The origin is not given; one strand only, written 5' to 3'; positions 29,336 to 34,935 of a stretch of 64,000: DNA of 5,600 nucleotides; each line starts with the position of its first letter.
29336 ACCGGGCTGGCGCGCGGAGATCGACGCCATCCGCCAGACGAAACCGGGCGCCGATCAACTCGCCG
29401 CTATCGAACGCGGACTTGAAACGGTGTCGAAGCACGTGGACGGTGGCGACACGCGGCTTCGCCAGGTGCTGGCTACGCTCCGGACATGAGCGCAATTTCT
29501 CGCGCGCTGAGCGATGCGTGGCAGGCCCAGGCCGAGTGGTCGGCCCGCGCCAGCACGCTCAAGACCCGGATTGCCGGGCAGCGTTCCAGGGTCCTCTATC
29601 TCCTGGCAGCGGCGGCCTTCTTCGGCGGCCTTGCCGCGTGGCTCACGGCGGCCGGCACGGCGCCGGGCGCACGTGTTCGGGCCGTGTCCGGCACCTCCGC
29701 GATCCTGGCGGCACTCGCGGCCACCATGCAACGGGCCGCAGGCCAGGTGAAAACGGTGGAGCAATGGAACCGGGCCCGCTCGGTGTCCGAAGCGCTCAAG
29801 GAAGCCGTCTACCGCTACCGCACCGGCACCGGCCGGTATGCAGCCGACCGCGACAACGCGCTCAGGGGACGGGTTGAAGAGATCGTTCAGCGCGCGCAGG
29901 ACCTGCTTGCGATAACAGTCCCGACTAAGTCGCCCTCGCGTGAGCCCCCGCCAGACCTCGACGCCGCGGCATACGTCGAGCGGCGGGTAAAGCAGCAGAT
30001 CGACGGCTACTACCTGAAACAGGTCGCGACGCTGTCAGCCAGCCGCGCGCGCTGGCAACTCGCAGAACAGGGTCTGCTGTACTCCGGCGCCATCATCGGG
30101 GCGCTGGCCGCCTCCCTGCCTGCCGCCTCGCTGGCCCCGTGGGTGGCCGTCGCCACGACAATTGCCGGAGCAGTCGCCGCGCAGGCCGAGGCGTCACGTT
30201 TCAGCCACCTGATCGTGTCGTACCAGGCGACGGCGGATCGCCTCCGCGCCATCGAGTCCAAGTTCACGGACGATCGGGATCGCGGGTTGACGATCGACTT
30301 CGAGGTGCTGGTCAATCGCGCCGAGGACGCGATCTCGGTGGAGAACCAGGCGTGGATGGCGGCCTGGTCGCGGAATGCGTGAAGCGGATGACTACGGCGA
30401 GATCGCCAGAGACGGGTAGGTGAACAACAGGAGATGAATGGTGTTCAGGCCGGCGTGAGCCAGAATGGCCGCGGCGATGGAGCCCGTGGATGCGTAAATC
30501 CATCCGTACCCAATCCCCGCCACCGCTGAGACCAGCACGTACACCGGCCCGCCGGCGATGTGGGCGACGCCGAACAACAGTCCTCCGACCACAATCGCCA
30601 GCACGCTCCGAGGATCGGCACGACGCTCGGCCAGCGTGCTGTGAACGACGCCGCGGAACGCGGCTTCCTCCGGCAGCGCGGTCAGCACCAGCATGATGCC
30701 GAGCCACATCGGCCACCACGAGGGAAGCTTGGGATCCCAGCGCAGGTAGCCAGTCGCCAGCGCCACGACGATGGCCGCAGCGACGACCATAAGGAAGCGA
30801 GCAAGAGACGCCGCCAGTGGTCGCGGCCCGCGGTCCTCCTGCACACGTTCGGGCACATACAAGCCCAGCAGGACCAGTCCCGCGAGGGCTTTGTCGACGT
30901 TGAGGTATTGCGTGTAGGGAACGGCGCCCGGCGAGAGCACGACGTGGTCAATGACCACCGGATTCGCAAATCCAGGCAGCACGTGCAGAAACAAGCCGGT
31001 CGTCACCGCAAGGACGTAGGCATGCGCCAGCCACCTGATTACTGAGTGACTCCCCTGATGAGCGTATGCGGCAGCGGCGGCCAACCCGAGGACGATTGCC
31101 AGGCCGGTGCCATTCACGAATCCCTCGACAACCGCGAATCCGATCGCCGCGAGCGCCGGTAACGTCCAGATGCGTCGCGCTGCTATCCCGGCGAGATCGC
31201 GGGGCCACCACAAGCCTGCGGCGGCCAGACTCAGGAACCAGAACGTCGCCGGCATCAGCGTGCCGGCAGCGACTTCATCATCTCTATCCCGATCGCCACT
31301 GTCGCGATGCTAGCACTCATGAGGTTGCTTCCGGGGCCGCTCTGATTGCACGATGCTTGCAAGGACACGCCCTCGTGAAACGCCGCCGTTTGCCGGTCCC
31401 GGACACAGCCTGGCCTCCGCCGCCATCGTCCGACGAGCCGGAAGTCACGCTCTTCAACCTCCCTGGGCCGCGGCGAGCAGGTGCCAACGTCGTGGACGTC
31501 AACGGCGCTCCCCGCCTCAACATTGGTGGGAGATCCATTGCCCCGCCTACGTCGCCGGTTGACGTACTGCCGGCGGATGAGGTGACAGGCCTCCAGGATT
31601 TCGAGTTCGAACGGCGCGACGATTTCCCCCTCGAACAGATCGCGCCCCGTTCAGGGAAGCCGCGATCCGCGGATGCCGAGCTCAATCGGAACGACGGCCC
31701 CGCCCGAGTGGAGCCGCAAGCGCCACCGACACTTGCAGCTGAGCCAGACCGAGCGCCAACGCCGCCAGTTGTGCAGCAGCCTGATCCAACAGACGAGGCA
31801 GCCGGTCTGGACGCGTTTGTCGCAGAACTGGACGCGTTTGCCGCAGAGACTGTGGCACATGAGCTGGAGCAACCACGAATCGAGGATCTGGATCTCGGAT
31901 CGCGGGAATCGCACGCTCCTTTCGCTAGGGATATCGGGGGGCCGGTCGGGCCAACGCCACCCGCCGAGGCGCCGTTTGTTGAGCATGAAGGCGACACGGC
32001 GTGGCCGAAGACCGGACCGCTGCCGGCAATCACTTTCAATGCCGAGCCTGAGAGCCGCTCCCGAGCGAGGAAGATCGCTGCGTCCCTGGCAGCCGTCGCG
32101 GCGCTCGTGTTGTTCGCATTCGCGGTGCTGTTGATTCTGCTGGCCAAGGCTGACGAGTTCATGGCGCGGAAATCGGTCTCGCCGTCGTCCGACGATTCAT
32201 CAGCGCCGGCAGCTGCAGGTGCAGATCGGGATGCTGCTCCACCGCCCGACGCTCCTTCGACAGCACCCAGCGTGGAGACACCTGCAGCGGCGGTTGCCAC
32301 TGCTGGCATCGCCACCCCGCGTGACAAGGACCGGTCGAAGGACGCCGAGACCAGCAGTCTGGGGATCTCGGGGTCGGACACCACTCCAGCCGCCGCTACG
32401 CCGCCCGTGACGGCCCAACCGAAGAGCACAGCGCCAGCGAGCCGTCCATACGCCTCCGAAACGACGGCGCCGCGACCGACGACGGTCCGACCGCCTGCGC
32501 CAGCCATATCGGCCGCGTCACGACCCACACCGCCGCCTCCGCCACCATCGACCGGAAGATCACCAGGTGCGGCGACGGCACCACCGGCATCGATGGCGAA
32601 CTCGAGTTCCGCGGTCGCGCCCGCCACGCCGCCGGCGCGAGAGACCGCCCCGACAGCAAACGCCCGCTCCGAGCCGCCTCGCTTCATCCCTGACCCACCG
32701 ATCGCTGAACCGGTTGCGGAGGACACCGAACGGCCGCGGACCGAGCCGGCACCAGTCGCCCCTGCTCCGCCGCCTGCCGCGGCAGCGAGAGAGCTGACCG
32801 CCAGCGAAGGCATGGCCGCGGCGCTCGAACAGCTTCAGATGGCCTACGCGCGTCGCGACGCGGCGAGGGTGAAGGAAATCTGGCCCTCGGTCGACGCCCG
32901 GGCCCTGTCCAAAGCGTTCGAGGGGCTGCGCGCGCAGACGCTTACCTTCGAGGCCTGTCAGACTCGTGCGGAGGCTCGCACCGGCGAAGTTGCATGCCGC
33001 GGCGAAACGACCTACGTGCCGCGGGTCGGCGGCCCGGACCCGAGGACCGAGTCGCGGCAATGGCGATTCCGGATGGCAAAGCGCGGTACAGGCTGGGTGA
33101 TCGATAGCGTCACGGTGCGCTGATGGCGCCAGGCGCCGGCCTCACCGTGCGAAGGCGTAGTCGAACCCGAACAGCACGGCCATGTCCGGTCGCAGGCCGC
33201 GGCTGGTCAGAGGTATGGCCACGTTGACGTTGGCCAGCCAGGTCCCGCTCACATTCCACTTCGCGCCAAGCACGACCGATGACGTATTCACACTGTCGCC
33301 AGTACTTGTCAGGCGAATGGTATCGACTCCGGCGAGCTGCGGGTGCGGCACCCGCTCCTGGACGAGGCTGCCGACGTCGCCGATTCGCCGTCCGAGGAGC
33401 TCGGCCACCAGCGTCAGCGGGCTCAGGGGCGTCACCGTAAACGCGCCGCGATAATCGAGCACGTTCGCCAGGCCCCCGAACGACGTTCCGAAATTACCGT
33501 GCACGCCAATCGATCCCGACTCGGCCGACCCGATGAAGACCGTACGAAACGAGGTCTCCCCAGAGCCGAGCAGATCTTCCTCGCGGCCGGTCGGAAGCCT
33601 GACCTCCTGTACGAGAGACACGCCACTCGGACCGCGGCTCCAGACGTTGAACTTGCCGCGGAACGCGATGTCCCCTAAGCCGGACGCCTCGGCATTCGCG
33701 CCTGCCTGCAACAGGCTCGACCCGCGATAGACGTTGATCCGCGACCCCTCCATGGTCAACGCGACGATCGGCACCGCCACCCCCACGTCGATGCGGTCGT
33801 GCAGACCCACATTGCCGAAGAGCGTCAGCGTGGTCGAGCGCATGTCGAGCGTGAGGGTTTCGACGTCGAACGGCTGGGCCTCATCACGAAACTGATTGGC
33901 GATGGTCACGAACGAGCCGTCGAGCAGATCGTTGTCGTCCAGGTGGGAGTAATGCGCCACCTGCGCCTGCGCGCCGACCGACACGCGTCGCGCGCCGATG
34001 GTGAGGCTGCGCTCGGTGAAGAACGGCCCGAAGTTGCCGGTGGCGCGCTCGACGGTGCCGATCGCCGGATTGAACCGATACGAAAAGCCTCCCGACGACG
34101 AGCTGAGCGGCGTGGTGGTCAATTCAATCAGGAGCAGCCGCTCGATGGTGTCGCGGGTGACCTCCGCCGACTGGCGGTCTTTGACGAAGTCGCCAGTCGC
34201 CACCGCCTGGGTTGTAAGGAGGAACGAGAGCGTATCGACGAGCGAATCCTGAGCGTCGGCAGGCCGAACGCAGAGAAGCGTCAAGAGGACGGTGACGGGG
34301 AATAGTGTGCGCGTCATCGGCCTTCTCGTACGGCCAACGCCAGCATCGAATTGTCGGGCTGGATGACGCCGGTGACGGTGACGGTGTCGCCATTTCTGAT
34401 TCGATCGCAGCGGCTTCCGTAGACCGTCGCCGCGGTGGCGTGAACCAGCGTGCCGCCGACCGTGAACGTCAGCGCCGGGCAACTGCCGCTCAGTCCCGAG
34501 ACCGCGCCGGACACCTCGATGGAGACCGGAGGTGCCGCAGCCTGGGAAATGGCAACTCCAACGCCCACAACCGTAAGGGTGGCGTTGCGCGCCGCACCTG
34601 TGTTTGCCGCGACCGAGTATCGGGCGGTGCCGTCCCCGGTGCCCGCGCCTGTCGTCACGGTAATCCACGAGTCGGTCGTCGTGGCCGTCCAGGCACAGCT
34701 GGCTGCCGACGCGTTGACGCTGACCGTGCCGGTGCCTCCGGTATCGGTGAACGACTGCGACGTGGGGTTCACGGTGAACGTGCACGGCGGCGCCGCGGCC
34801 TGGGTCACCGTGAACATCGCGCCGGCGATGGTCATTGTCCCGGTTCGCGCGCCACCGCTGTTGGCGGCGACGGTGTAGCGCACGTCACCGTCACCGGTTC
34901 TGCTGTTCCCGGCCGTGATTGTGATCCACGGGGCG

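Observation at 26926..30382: Patatin phospholipase / TIR-TPR / tandem-SLATT cassette: candidate uncharacterised TIR-based abortive-infection (Thoeris/CBASS-like) system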

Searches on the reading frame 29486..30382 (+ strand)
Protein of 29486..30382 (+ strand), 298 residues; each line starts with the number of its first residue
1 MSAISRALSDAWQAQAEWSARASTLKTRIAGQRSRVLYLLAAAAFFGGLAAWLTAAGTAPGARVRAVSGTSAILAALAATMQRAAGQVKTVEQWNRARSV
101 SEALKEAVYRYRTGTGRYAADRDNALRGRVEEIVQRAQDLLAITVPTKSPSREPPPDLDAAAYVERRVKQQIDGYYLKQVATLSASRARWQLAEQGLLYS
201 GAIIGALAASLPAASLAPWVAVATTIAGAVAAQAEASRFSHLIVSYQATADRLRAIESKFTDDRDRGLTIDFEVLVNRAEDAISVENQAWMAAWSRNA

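Call 3: search_protein_families(library=pfam, proteins=[window:29486-30382:+], max_evalue=0.1)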
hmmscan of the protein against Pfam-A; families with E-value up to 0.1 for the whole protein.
window:29486-30382:+ (298 aa): 4 families
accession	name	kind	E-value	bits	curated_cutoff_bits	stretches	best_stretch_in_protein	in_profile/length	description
PF18181.6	SLATT_1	-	3.7e-16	59.7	26.3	1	163-290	1-122/122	SMODS and SLOG-associating 2TM effector domain 1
PF14015.11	DUF4231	-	6.1e-11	43.1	24.7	1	18-122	3-99/103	Protein of unknown function (DUF4231)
PF18184.6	SLATT_3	-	3.5e-05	24.5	26.3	1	37-145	18-131/155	SMODS and SLOG-associating 2TM effector domain 3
PF01734.28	Patatin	-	0.012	16.3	27.7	1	43-139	11-108/191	Patatin-like phospholipase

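Call 4: search_protein_families(library=padloc, proteins=[window:29486-30382:+], max_evalue=0.1)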
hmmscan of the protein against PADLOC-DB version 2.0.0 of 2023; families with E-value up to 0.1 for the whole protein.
window:29486-30382:+ (298 aa): 1 family
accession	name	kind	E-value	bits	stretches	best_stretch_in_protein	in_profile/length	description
PDLC00706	Effector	-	0.0031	15.3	0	202-261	45-107/172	2TM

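Call 8: search_protein_families(library=ncbifam, proteins=[window:29486-30382:+], max_evalue=0.01)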
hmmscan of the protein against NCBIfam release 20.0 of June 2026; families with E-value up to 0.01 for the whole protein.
window:29486-30382:+ (298 aa): 2 families
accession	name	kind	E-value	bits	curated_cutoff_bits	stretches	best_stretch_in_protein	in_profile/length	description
NF033634.1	SLATT_1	domain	7.7e-23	80.9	41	2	163-293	1-131/132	SLATT domain-containing protein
NF033610.1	SLATT_3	domain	2.7e-05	24.3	45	1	34-144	17-134/170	SLATT domain-containing protein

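Call 33: find_homologous_proteins(query=window:29486-30382:+, max_evalue=0.001)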
Query window:29486-30382:+ (298 aa): 130 proteins with E <= 0.001 among 8000 candidates; the best 120 are listed.
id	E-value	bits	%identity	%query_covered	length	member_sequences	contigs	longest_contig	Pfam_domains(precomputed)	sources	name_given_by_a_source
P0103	5.3e-170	582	95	100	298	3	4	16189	PF18181.7,PF14015.12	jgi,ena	-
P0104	1.9e-115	403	69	99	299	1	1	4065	PF18181.7,PF18184.7,PF14015.12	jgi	jgi:hypothetical protein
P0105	2.6e-113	396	69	97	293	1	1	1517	PF18181.7,PF18184.7,PF14015.12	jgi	jgi:hypothetical protein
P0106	6.9e-113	395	68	99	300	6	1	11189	PF18181.7,PF18184.7,PF14015.12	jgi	jgi:SMODS and SLOG-associating 2TM effector domain 1/Protein of unknown function (DUF4231)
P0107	7.0e-107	375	64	99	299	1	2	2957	PF18181.7,PF18184.7,PF14015.12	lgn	-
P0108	1.3e-105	371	63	99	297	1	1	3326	PF18181.7,PF14015.12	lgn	-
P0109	5.6e-81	290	52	98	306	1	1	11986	PF18181.7,PF18184.7,PF14015.12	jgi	jgi:SMODS and SLOG-associating 2TM effector domain 1/Protein of unknown function (DUF4231)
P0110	1.5e-75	272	52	95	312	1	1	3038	PF18181.7,PF18184.7,PF14015.12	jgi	jgi:hypothetical protein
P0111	4.6e-62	228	47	98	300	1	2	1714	PF18181.7,PF18184.7,PF14015.12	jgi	jgi:hypothetical protein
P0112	1.2e-58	217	45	96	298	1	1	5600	PF18181.7,PF14015.12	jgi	jgi:hypothetical protein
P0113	1.5e-57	213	46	100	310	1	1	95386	PF18181.7,PF14015.12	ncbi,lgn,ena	-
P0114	9.6e-57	211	41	98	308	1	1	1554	PF18181.7,PF18184.7,PF14015.12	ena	-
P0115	9.6e-55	204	43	98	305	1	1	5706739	PF18181.7,PF18184.7,PF14015.12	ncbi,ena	-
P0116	2.0e-52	196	42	91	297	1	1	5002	PF18181.7,PF18184.7,PF14015.12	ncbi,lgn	-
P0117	6.4e-52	195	49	69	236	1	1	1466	PF18181.7,PF14015.12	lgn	-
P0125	6.3e-39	152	39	97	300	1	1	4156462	PF18181.7,PF18184.7,PF14015.12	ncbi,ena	-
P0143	2.7e-33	134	33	94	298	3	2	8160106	PF18181.7,PF14015.12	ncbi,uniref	ncbi:DUF4231 domain-containing protein [Polymorphospora lycopeni]|uniref:DUF4231 domain-containing p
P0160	1.7e-30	125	33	97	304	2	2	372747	PF18181.7,PF18184.7,PF14015.12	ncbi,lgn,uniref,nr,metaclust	ncbi:hypothetical protein AWB70_04156 [Caballeronia cordobensis]|uniref:SMODS and SLOG-associating 2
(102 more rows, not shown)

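Call 34: find_encoding_contigs(protein=P0160, flank=4000, max_places=2)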
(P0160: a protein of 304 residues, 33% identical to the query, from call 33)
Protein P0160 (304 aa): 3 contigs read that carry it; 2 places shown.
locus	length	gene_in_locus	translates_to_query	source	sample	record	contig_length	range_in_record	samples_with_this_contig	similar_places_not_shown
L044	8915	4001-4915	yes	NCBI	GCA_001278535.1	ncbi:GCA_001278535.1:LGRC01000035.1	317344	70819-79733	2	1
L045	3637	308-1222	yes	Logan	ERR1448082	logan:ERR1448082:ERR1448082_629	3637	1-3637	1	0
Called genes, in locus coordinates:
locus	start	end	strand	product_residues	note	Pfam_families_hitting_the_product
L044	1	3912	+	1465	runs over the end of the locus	PF13676:TIR_2, PF13191:AAA_16, PF20703:nSTAND1, PF00400:WD40, PF23381:Beta-prop_IFT122_1st, PF23414:Beta-prop_EML_2, PF24807:WD40_CDC20-Fz, PF24814:WD40_Prp19, +133 more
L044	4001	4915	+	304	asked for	PF14015:DUF4231, PF18184:SLATT_3, PF18181:SLATT_1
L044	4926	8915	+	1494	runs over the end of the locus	PF13676:TIR_2, PF20703:nSTAND1, PF25174:Beta-prop_THOC3, PF23381:Beta-prop_IFT122_1st, PF23414:Beta-prop_EML_2, PF24807:WD40_CDC20-Fz, PF24814:WD40_Prp19, PF24817:WD40_WDHD1_1st, +142 more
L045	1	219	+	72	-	?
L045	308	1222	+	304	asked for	PF14015:DUF4231, PF18184:SLATT_3, PF18181:SLATT_1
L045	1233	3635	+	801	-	?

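Call 35: find_encoding_contigs(protein=P0143, flank=4000, max_places=2)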
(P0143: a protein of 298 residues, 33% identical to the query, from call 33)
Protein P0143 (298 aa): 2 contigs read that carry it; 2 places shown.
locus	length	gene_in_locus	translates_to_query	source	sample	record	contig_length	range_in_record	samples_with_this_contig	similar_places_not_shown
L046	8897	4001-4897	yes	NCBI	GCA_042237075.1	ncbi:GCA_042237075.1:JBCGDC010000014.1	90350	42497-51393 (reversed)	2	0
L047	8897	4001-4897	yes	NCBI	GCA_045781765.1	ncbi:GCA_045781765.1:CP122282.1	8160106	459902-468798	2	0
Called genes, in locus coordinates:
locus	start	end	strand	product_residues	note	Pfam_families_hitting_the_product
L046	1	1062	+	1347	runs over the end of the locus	PF01656:CbiA (weak), PF13614:AAA_31 (weak), PF13676:TIR_2, PF00931:NB-ARC, PF25000:DUF7779 (weak), PF13424:TPR_12, PF13374:TPR_10, PF13424:TPR_12, +3 more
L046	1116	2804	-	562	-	-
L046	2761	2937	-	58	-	PF27839:FxSxx-COOH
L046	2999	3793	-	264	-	PF02522:Antibiotic_NAT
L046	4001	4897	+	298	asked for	PF14015:DUF4231, PF18181:SLATT_1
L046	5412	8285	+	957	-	PF13191:AAA_16, PF25199:nSTAND_NTPase5 (weak), PF13401:AAA_22 (weak), PF13424:TPR_12 (faint), PF00196:GerE, PF08281:Sigma70_r4_2 (faint)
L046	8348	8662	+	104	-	-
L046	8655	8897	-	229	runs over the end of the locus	PF13426:PAS_9 (weak), PF00196:GerE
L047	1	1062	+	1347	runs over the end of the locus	PF01656:CbiA (weak), PF13614:AAA_31 (weak), PF13676:TIR_2, PF00931:NB-ARC, PF25000:DUF7779 (weak), PF13424:TPR_12, PF13374:TPR_10, PF13424:TPR_12, +3 more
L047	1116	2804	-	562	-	-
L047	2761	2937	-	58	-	PF27839:FxSxx-COOH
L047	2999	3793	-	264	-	PF02522:Antibiotic_NAT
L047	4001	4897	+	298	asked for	PF14015:DUF4231, PF18181:SLATT_1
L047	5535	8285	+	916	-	PF13191:AAA_16, PF13401:AAA_22 (weak), PF25199:nSTAND_NTPase5 (faint), PF13424:TPR_12 (faint), PF00196:GerE, PF08281:Sigma70_r4_2 (faint)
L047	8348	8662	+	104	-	-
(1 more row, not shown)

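Call 36: find_encoding_contigs(protein=P0125, flank=4000, max_places=2)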
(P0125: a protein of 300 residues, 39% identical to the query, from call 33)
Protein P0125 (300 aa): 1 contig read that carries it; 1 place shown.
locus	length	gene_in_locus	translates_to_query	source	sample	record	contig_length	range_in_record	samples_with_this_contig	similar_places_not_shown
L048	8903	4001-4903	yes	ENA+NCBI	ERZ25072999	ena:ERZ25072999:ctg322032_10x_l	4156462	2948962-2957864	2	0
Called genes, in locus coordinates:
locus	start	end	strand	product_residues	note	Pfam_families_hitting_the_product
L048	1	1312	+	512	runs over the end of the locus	PF02874:ATP-synt_ab_N, PF00006:ATP-synt_ab, PF00306:ATP-synt_ab_C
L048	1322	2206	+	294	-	PF00231:ATP-synt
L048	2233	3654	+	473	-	PF02874:ATP-synt_ab_N, PF00006:ATP-synt_ab, PF22919:ATP-synt_VA_C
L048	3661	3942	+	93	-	PF02823:ATP-synt_DE_N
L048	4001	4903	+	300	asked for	PF14015:DUF4231, PF18184:SLATT_3 (weak), PF18181:SLATT_1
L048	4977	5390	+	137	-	PF07452:CHRD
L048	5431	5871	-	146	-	-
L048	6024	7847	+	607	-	PF08486:SpoIID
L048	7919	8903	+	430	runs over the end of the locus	PF02397:Bac_transf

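Call 84: list_cluster_members(proteins=[P0001, window:29486-30382:+, window:26926-28146:+])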
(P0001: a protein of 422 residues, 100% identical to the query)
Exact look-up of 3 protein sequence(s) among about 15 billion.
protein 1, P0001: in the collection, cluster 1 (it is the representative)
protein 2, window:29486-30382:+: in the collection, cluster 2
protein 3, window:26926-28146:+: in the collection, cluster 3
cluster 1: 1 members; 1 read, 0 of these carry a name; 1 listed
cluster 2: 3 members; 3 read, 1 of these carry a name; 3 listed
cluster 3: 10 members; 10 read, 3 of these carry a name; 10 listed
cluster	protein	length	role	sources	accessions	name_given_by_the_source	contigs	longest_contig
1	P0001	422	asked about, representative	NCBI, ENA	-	-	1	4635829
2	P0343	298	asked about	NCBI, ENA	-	-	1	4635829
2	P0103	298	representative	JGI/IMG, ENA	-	-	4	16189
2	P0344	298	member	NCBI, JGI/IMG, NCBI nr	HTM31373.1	MAG TPA: DUF4231 domain-containing protein [Vicinamibacterales bacterium] | DUF4231 domain-containing protein [Vicinamibacterales bacterium]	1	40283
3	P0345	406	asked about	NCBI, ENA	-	-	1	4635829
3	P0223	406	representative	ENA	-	-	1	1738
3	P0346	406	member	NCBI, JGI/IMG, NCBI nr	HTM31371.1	MAG TPA: patatin-like phospholipase family protein [Vicinamibacterales bacterium] | patatin-like phospholipase family protein [Vicinamibacterales bacterium]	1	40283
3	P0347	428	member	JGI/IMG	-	predicted acylesterase/phospholipase RssA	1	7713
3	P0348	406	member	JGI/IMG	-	hypothetical protein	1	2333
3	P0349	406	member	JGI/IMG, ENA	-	-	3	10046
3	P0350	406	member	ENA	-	-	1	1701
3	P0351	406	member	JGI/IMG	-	-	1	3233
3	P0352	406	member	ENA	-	-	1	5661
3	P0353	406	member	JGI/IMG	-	-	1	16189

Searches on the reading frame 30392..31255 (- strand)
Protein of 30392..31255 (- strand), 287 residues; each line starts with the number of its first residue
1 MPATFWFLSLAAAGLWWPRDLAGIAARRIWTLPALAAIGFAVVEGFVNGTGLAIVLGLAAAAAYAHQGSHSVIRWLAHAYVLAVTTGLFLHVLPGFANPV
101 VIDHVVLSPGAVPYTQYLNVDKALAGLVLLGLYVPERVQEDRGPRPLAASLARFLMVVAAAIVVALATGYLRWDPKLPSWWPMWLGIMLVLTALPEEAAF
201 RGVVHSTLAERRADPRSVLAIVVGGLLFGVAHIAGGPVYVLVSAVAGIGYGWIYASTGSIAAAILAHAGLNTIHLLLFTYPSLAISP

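Call 3: search_protein_families(library=pfam, proteins=[window:30392-31255:-], max_evalue=0.1)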
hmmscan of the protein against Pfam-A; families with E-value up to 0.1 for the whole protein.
window:30392-31255:- (287 aa): 1 family
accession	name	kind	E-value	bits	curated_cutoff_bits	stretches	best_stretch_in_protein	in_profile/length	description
PF02517.21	Rce1-like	-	9.6e-20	71.1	22.4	1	179-273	2-93/93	Type II CAAX prenyl endopeptidase Rce1-like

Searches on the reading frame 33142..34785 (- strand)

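Call 73: search_protein_families(library=pfam, proteins=[window:33142-34785:-], max_evalue=0.0001)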
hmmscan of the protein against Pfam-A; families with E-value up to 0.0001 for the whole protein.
window:33142-34785:- (547 aa): 1 family
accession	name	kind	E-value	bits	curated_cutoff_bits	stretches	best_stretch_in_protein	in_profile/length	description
PF13557.12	Phenol_MetA_deg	-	1.8e-05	25.4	22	1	329-437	37-144/242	Putative MetA-pathway of phenol degradation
